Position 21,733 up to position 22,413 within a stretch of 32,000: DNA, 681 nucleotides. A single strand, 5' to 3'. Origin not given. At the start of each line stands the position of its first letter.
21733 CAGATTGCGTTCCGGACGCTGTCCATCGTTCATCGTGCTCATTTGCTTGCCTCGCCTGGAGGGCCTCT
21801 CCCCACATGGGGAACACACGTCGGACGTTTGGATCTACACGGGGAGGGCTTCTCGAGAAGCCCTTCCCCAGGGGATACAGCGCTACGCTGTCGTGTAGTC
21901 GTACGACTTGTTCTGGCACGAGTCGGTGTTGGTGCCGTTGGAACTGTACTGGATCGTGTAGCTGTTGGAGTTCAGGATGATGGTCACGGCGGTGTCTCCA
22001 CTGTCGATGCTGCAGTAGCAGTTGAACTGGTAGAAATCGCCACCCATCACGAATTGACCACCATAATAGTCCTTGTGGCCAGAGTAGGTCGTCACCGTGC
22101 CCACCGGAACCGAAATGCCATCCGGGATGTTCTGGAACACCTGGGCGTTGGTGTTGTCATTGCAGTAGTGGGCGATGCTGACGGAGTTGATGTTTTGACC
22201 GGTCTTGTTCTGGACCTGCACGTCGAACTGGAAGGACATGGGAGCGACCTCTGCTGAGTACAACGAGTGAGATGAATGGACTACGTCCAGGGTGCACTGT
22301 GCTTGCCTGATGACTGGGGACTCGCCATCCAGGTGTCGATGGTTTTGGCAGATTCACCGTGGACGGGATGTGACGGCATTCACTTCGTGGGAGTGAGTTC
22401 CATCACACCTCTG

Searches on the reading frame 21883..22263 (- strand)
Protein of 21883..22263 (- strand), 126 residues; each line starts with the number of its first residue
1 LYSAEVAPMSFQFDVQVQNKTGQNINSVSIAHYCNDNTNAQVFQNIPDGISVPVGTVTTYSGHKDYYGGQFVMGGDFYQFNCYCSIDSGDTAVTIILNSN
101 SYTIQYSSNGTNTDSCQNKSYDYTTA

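Call 6: search_protein_families(library=pfam, proteins=[window:21883-22263:-], max_evalue=0.01)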
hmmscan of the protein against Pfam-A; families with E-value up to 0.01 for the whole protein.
window:21883-22263:- (126 aa): 1 family
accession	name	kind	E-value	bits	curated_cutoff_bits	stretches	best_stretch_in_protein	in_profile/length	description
PF18457.6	PUD1_2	-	0.00049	20.5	28.8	1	15-84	7-71/170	Up-Regulated in long-lived daf-2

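Call 36: find_homologous_proteins(query=window:21886-22239:-, max_evalue=0.001)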
Query seq(118 aa) (118 aa): 5 proteins with E <= 0.001 among 5 candidates.
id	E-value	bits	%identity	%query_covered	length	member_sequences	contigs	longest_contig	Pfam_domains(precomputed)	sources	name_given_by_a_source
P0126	7.7e-72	257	100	100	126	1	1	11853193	-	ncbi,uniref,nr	ncbi:hypothetical protein [Cystobacter fuscus]|uniref:hypothetical protein n=1 Tax=Cystobacter fuscu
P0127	1.7e-47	178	69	99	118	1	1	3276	-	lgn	-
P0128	1.0e-44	169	67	100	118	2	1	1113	-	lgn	-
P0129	6.5e-44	167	66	100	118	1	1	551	-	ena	-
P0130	1.9e-40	155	62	99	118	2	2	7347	-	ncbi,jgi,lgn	jgi:hypothetical protein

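Call 37: find_encoding_contigs(protein=P0130, flank=6000, max_places=4)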
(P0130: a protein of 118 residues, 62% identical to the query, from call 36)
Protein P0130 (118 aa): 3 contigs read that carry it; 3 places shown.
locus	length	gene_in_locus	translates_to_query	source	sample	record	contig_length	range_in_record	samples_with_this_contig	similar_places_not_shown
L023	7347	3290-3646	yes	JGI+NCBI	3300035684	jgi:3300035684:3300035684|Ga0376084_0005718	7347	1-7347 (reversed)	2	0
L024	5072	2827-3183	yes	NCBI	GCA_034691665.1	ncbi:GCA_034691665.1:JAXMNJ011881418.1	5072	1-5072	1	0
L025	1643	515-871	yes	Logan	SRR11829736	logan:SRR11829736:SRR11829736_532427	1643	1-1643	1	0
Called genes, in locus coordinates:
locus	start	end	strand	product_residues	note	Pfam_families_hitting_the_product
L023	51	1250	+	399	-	-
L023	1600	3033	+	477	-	PF14099:Polysacc_lyase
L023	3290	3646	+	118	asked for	-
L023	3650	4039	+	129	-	-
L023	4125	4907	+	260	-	PF00440:TetR_N, PF02796:HTH_7 (faint), PF17782:WHD_DprA (faint), PF09339:HTH_IclR (faint), PF00356:LacI (faint), PF00440:TetR_N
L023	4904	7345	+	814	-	?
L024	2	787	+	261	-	?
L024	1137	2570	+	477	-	PF14099:Polysacc_lyase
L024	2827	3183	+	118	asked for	-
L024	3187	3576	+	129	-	-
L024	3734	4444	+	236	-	PF00356:LacI (faint), PF02796:HTH_7 (faint), PF00440:TetR_N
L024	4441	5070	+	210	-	?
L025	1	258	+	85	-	?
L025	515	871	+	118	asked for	-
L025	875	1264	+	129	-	-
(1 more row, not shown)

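Call 38: find_encoding_contigs(protein=P0127, flank=4000, max_places=3)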
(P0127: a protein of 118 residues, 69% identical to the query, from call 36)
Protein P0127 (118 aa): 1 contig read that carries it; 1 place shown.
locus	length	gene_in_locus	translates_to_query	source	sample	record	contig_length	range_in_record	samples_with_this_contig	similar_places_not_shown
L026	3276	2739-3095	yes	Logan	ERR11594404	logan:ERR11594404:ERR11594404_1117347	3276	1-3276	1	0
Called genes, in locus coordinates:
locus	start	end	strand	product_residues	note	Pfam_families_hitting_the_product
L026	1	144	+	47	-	?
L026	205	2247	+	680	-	PF05170:AsmA, PF05359:DUF748, PF13116:YhdP, PF05170:AsmA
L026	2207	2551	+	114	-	-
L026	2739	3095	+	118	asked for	-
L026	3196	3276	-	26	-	?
